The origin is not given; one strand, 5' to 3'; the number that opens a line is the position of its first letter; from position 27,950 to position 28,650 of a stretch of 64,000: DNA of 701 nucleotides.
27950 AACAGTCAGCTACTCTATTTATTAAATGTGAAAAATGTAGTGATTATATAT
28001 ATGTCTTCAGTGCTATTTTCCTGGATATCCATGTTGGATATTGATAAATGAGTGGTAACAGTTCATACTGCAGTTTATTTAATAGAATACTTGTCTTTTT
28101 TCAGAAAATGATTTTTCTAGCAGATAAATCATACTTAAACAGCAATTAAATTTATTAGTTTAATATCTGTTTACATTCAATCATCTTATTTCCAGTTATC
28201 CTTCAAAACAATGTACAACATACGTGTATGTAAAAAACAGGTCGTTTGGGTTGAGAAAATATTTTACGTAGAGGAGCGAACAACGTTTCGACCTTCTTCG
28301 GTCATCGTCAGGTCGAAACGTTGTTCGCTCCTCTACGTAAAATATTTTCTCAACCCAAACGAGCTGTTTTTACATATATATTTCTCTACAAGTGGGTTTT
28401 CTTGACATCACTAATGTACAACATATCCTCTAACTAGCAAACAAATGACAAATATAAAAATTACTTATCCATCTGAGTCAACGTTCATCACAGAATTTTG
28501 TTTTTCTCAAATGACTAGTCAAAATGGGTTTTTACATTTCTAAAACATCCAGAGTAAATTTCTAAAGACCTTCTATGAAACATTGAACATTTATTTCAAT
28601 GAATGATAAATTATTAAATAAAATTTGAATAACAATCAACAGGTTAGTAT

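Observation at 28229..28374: A perfect roughly 51-bp-arm hairpin (about 63 bp with its flanks) inside a myosin intron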

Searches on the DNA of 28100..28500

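Call 14: search_rna_families(source=window, start=28100, end=28500, threshold=evalue, max_evalue=10)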
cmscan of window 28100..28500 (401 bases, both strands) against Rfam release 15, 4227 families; matches with E-value up to 10: 7.
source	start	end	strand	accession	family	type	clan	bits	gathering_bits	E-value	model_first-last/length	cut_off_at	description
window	28220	28382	-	RF04174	MIR4208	Gene; miRNA;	-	60.5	140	4.4e-09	1-191/191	no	MIR4208 microRNA precursor family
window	28256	28348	-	RF04210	MIR8643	Gene; miRNA;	-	42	135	2.1e-07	1-150/150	no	MIR8643 microRNA precursor family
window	28266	28340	+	RF03688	mir-3045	Gene; miRNA;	-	30.7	90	0.0001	1-75/75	no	mir-3045 microRNA precursor family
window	28257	28346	+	RF02578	tsr25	Gene; sRNA;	-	22.2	63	0.01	1-181/181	no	S. aureus tsr25 small RNA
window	28267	28338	-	RF01043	MIR1023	Gene; miRNA;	-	15.3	90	0.97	1-165/165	no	MIR1023 microRNA precursor family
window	28227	28341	+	RF02331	TtnuHACA24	Gene; snRNA; snoRNA; HACA-box;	-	15.3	100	4.2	1-127/127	no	Tetrahymena snoRNA TtnuHACA24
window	28422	28496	-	RF00067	SNORD15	Gene; snRNA; snoRNA; CD-box;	CL00045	10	75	8.6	1-146/146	no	Small nucleolar RNA SNORD15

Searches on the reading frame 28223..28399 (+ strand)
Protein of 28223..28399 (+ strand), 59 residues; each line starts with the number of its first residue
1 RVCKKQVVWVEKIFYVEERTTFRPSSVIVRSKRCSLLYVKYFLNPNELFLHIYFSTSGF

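Call 31: find_homologous_proteins(query=window:28223-28399:+, max_evalue=1)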
Query seq(59 aa): no candidate shares three 5-residue words with the query. No homologue found.
